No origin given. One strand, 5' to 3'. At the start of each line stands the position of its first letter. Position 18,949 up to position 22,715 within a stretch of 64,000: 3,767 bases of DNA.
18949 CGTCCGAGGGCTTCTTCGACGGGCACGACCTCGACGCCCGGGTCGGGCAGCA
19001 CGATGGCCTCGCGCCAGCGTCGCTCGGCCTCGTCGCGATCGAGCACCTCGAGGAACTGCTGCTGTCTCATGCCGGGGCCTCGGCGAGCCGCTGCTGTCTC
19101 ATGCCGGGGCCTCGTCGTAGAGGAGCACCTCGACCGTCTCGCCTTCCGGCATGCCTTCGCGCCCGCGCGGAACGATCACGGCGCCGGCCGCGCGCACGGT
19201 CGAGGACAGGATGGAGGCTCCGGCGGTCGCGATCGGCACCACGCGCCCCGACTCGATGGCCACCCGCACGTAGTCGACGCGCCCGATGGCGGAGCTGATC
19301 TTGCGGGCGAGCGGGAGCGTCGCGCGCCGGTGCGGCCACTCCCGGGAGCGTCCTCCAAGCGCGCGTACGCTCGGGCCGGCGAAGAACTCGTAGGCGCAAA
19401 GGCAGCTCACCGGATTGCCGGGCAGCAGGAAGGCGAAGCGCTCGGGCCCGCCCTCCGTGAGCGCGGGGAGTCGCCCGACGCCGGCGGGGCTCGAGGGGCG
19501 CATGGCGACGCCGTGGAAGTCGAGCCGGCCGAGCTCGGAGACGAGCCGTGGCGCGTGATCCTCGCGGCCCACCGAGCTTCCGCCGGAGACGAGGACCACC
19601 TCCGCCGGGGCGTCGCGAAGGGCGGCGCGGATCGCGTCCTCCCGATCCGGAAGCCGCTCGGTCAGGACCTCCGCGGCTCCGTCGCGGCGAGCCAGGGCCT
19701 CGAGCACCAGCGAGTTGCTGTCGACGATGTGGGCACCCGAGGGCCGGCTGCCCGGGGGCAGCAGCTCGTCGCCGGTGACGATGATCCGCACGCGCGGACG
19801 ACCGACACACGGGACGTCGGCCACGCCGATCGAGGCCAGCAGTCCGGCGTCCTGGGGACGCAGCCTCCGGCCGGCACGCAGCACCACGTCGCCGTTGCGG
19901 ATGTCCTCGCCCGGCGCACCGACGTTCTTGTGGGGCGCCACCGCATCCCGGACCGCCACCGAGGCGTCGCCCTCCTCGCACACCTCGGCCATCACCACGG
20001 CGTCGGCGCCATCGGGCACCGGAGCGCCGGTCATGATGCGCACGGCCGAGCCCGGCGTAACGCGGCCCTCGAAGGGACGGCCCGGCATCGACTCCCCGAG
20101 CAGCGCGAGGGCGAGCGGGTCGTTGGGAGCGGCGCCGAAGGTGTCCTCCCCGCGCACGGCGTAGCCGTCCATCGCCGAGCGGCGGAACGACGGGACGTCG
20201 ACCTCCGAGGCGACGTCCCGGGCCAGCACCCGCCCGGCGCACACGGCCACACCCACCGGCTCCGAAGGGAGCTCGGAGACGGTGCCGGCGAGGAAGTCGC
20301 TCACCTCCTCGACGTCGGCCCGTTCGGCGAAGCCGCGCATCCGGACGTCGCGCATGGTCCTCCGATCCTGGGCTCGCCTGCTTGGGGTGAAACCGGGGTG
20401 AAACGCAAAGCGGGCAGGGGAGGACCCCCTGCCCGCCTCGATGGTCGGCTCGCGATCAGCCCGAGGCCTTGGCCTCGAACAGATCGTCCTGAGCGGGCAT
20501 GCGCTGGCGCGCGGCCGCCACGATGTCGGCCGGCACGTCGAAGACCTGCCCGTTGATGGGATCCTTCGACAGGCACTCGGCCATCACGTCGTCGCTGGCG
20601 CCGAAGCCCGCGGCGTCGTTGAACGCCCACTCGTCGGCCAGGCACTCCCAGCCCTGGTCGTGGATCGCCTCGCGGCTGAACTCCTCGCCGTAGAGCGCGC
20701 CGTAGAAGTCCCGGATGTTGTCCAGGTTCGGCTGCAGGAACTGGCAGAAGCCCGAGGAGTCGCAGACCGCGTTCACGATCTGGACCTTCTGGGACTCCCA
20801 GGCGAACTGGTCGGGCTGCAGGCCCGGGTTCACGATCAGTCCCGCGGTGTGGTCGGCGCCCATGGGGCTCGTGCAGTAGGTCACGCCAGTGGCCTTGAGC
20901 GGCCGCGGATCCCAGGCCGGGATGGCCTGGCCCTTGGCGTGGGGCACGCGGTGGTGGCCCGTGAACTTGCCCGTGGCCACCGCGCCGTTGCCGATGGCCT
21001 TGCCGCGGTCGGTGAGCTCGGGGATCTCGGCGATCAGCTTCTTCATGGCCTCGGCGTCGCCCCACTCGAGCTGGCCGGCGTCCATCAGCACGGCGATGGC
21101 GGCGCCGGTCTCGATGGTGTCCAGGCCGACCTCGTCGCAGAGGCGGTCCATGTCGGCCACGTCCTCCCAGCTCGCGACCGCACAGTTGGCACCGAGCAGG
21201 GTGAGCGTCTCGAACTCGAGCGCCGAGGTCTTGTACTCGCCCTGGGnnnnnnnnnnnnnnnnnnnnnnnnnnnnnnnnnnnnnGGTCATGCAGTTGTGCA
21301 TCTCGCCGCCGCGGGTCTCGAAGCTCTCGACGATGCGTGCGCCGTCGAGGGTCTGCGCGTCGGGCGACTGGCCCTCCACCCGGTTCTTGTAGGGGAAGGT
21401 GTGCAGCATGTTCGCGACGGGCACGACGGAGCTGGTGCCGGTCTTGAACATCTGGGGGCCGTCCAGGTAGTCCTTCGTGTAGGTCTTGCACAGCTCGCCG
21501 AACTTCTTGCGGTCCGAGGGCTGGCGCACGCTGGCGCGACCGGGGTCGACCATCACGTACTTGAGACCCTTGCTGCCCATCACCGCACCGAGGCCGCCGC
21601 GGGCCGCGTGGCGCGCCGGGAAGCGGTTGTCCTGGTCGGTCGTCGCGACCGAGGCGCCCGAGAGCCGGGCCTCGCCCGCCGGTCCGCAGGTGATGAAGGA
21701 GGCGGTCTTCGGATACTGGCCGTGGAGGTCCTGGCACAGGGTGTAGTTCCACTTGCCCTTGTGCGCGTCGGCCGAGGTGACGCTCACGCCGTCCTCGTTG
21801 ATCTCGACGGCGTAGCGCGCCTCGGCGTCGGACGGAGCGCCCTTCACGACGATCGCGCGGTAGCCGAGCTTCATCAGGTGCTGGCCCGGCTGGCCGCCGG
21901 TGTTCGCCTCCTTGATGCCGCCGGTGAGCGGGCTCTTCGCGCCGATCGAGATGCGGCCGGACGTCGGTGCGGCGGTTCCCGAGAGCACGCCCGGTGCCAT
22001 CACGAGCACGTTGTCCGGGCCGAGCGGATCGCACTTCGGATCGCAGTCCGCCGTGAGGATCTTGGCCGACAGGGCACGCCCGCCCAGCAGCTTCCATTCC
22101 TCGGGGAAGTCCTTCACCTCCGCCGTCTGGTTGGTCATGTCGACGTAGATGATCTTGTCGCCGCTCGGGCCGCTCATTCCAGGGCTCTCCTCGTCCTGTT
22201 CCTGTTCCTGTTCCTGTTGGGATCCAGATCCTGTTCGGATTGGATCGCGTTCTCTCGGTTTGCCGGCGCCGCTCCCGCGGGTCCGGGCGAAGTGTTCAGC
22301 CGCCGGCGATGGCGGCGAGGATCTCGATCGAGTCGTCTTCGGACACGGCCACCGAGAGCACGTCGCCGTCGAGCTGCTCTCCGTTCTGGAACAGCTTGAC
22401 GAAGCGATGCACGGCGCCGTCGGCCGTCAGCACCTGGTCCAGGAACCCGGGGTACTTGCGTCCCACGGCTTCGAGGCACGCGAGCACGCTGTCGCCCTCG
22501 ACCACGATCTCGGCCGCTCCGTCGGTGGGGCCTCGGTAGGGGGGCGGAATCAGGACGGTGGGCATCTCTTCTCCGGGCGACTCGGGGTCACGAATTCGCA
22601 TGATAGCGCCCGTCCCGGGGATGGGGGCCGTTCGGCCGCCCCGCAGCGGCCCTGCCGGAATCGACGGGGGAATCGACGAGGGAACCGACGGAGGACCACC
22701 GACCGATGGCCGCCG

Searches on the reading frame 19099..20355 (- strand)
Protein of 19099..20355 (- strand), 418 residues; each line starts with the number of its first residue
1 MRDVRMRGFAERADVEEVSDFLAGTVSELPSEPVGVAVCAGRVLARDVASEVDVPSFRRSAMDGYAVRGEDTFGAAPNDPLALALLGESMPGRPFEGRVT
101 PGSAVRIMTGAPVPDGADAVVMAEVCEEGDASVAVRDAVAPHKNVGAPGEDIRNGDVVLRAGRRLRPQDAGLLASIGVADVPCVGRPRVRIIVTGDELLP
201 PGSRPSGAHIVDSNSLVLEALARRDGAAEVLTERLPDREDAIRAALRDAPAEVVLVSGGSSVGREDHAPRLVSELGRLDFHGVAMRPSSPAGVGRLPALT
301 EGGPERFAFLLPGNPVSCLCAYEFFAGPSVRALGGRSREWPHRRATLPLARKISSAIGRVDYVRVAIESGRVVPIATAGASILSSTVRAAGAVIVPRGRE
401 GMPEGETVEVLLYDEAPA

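Call 42: search_protein_families(library=pfam, proteins=[window:19099-20355:-], max_evalue=0.01)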
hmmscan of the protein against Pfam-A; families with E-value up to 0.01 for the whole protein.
window:19099-20355:- (418 aa): 3 families
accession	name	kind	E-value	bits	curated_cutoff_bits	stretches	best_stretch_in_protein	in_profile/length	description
PF03453.22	MoeA_N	-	1.8e-46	158.1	30.8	1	15-177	3-160/160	MoeA N-terminal region (domain I and II)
PF00994.29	MoCF_biosynth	-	7e-23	81.4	26.6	1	191-330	2-142/144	Probable molybdopterin binding domain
PF03454.20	MoeA_C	-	8e-12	45.7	22.1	1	347-412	2-71/72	MoeA C-terminal region (domain IV)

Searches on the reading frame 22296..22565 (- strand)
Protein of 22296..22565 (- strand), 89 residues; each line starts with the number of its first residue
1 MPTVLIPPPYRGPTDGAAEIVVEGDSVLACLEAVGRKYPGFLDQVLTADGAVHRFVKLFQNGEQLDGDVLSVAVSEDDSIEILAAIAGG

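Call 30: find_encoding_contigs(protein=window:22296-22565:-, flank=10000, max_places=10)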
Protein window:22296-22565:- (89 aa): 2 contigs read that carry it; 2 places shown.
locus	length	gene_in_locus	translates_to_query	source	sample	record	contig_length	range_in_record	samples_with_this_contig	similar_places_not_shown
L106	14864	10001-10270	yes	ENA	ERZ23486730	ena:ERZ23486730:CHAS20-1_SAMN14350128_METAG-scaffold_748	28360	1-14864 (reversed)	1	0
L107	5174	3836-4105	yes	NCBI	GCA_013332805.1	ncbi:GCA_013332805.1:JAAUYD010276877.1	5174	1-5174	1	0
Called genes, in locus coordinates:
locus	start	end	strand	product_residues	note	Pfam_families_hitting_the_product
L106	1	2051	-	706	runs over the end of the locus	PF00596:Aldolase_II, PF00106:adh_short, PF13561:adh_short_C2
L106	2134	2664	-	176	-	-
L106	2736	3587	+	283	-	PF00296:Bac_luciferase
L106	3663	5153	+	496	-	PF07044:DUF1329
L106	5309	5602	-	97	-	PF01329:Pterin_4a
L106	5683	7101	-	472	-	PF01368:DHH (weak)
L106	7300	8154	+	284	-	PF00149:Metallophos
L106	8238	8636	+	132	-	-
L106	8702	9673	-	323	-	-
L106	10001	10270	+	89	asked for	-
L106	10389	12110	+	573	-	PF02730:AFOR_N, PF01314:AFOR_C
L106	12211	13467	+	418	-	PF03453:MoeA_N, PF00994:MoCF_biosynth, PF03454:MoeA_C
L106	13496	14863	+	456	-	?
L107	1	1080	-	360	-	?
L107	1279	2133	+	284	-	PF00149:Metallophos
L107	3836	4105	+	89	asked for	-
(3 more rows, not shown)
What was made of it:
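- Checked: 24117 lies inside a 132-aa ORF as called by the gene caller of two other assemblies (call 30), so its non-coding status is ambiguous.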
